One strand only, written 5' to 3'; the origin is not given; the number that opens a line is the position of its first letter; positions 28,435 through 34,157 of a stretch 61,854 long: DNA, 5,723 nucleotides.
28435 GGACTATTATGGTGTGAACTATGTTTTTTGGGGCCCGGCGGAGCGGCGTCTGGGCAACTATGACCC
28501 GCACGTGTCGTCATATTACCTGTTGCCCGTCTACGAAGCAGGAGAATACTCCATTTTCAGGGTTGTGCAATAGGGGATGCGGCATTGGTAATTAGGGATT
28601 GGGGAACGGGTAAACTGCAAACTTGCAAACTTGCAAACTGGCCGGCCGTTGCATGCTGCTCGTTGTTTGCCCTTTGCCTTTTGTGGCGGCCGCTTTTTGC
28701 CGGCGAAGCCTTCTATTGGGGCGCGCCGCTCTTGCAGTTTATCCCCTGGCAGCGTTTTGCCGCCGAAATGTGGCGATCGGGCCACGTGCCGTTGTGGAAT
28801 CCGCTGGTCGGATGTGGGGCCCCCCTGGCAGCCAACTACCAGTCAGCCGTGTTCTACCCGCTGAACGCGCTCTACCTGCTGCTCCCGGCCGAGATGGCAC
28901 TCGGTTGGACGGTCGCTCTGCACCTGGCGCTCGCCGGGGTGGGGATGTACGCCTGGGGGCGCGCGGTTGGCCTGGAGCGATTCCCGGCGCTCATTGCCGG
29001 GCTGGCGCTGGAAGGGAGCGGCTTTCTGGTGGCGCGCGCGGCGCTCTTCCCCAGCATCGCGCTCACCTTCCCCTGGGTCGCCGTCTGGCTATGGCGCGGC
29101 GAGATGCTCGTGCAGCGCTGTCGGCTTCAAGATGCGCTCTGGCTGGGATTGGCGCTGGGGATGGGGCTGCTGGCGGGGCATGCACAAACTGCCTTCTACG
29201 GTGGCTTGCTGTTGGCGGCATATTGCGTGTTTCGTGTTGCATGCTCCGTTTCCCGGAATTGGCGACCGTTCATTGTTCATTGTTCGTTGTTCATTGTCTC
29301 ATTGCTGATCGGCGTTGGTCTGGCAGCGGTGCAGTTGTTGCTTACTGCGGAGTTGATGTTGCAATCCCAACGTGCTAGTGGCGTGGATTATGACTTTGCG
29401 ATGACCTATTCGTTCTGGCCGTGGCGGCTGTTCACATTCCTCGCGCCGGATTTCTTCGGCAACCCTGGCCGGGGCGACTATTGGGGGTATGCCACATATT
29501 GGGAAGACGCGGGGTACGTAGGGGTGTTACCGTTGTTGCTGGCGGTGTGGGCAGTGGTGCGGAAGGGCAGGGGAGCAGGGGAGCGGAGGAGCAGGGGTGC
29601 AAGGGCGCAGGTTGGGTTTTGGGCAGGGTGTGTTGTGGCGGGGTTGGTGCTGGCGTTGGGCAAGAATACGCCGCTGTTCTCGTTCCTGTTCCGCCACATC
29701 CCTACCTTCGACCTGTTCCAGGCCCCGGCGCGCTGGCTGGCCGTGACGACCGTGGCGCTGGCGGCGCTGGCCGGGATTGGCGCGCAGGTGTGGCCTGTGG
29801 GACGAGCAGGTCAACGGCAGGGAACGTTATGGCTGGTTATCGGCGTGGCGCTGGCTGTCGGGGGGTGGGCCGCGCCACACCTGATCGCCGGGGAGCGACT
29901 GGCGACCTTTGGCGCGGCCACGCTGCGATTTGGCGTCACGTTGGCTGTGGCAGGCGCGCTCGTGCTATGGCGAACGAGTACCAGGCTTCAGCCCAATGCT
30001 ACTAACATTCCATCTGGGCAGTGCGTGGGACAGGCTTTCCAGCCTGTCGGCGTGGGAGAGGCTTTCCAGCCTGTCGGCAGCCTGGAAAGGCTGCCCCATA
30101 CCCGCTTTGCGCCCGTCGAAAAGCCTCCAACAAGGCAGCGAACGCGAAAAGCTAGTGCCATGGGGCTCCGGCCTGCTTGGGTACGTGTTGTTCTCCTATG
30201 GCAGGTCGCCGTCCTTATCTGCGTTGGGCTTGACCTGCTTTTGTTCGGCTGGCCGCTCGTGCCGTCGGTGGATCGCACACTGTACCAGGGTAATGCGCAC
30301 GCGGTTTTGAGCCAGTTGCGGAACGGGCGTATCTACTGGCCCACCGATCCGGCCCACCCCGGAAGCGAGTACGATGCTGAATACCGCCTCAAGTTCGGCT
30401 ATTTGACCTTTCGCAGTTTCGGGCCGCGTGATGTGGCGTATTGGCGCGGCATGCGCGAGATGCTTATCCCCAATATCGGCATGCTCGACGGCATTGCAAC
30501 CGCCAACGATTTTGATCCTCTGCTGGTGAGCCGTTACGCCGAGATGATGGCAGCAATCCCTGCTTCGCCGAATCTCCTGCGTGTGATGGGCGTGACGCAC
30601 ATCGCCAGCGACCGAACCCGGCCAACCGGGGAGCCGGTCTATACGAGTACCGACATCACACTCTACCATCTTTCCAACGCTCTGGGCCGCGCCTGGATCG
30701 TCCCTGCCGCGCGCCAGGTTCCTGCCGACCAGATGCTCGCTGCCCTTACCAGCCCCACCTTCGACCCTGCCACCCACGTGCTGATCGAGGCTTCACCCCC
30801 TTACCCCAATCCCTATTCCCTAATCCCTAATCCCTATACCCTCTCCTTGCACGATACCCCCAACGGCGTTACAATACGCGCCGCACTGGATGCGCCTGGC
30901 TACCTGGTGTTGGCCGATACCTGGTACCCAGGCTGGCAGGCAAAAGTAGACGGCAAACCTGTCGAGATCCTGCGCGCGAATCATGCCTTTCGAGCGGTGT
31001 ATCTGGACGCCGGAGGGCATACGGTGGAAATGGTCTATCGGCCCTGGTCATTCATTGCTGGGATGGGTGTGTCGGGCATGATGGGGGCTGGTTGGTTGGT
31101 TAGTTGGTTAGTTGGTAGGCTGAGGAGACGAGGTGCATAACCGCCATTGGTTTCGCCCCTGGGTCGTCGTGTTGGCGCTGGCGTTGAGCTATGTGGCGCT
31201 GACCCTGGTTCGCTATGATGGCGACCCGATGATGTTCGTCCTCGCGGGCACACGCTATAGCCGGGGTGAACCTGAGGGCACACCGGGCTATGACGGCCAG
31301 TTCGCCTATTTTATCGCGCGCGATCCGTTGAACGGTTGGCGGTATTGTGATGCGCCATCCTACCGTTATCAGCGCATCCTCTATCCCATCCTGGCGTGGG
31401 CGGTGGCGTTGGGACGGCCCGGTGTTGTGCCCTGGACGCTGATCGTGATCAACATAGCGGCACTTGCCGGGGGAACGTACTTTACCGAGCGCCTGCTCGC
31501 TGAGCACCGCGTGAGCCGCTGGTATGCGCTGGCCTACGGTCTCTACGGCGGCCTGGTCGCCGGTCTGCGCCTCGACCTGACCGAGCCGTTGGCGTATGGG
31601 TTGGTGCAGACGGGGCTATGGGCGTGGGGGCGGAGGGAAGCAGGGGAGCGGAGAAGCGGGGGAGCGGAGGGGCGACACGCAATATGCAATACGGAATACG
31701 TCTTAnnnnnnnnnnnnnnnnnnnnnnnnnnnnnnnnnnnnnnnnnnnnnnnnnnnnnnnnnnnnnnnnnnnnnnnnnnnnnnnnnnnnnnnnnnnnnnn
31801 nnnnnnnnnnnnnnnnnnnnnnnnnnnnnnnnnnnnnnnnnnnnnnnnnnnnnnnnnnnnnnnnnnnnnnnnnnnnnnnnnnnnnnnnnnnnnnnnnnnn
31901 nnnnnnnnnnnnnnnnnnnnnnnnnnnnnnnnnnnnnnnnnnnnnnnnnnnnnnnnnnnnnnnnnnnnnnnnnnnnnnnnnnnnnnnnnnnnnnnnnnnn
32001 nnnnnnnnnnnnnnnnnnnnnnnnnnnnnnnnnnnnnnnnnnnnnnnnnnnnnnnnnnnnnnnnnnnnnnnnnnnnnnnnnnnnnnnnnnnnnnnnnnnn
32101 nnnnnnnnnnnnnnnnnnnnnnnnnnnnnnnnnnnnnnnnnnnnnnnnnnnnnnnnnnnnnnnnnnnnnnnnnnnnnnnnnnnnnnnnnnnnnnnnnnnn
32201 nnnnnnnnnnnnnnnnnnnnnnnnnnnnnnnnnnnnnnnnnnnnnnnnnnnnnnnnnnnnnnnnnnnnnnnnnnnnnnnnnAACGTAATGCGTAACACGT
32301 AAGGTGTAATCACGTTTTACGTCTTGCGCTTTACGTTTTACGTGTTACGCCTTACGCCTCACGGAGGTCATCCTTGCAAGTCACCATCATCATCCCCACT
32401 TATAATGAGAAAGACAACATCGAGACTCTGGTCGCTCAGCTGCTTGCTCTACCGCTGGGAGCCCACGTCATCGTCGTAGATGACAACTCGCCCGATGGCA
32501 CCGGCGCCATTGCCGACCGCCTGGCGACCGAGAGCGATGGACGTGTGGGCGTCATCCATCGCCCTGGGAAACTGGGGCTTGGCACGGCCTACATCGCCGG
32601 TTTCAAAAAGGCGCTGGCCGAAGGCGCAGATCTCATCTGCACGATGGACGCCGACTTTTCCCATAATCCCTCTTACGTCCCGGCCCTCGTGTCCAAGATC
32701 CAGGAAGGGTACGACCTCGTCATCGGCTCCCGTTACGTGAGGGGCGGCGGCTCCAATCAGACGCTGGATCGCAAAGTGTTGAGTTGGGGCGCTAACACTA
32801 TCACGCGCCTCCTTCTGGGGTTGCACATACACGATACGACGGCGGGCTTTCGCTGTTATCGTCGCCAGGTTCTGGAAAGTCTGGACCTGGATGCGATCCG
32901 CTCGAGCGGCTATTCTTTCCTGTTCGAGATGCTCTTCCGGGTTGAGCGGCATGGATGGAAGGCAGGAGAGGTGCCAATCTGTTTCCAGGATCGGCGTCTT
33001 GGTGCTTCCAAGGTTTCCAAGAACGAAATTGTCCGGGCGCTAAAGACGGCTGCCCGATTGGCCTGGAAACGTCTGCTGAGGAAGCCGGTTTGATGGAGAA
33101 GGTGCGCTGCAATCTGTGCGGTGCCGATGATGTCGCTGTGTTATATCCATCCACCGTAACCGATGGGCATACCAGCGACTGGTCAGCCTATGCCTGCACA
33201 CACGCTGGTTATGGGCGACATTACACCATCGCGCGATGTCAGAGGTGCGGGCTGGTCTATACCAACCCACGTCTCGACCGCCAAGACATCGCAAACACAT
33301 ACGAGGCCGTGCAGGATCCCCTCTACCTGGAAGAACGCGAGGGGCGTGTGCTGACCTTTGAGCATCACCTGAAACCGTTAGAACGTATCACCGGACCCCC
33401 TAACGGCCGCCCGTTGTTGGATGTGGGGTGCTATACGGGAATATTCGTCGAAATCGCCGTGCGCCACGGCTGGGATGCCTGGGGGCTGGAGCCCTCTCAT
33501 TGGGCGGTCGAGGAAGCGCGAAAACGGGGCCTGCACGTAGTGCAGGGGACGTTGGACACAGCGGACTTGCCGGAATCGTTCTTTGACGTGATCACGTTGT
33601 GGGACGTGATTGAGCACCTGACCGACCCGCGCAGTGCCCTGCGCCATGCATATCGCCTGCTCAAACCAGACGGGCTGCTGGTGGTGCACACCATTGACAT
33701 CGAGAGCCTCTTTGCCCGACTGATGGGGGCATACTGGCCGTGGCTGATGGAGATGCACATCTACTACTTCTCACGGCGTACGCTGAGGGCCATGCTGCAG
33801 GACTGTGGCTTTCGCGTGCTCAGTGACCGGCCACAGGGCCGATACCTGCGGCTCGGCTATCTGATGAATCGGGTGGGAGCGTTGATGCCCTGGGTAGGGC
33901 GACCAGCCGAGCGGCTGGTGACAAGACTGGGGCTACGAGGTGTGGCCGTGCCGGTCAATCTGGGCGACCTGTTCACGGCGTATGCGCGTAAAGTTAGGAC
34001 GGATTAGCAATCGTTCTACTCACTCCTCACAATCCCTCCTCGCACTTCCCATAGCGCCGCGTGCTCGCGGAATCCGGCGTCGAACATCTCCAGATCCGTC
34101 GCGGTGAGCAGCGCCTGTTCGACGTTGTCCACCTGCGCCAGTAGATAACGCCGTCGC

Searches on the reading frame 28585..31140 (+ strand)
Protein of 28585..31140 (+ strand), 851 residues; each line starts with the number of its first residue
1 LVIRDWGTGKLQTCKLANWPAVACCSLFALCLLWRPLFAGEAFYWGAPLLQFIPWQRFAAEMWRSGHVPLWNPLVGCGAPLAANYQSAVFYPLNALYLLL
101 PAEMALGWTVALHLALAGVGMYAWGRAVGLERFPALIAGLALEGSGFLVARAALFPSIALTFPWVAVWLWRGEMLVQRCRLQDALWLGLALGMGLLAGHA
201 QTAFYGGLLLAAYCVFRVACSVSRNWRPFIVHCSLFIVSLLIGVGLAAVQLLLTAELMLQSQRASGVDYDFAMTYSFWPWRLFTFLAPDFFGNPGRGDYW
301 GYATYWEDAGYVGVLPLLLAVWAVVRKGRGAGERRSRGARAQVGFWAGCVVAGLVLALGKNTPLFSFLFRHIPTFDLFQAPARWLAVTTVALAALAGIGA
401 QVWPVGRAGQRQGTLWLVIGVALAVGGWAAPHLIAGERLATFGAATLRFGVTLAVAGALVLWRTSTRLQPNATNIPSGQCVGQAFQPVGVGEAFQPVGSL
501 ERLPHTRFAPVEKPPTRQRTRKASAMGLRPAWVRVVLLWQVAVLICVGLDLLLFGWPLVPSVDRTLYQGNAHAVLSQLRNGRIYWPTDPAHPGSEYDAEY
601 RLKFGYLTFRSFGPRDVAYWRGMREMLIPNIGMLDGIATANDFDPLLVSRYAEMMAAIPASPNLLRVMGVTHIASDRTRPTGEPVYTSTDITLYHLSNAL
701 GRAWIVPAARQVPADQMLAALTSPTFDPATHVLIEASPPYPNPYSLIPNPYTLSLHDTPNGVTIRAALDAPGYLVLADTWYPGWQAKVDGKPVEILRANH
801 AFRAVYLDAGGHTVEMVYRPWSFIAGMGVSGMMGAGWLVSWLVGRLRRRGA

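Call 23: search_protein_families(library=pfam, proteins=[window:28585-31140:+], max_evalue=0.01)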
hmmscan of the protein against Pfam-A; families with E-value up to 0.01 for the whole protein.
window:28585-31140:+ (851 aa): 1 family
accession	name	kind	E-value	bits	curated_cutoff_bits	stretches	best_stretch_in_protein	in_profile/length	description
PF09586.16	YfhO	-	1e-17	64.3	28.5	2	773-830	778-835/835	Bacterial membrane protein YfhO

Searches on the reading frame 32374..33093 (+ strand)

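Call 82: search_protein_families(library=pfam, proteins=[window:32374-33093:+], max_evalue=0.00001)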
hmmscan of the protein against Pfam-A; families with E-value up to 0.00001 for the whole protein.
window:32374-33093:+ (239 aa): 2 families
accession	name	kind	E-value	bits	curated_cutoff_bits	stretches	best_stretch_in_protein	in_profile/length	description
PF00535.33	Glycos_transf_2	-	1.2e-37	129.9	23.3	1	4-169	1-166/168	Glycosyl transferase family 2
PF13641.12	Glyco_tranf_2_3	-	5.5e-08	33.5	27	1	3-197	3-201/230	Glycosyltransferase like family 2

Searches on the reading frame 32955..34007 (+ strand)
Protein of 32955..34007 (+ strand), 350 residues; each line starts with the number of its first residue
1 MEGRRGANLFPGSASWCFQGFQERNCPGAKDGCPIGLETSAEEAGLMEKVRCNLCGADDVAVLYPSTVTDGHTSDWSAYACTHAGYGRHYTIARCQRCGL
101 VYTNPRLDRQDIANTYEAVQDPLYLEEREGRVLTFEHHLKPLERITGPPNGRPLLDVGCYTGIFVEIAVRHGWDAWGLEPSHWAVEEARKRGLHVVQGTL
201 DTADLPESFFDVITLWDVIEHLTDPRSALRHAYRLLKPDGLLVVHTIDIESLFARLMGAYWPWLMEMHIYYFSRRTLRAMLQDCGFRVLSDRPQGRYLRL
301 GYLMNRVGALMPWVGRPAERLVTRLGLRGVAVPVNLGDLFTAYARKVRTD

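Call 82: search_protein_families(library=pfam, proteins=[window:32955-34007:+], max_evalue=0.00001)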
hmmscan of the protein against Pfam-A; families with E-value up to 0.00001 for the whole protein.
window:32955-34007:+ (350 aa): 6 families
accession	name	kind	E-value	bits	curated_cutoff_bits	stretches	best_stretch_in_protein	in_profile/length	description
PF13489.12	Methyltransf_23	-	1.4e-33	116.4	27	1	143-290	14-163/164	Methyltransferase domain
PF08241.18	Methyltransf_11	-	3.8e-17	63.2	21.2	1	155-244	1-95/95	Methyltransferase domain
PF08242.18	Methyltransf_12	-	1.2e-14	55.2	30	1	155-242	1-98/98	Methyltransferase domain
PF13649.12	Methyltransf_25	-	4.6e-13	50.1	27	1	155-240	2-97/97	Methyltransferase domain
PF13847.12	Methyltransf_31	-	2.3e-08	34.3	27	1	152-251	5-116/145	Methyltransferase domain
PF07021.18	MetW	-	4.3e-07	30.2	21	1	150-235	13-101/193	Methionine biosynthesis protein MetW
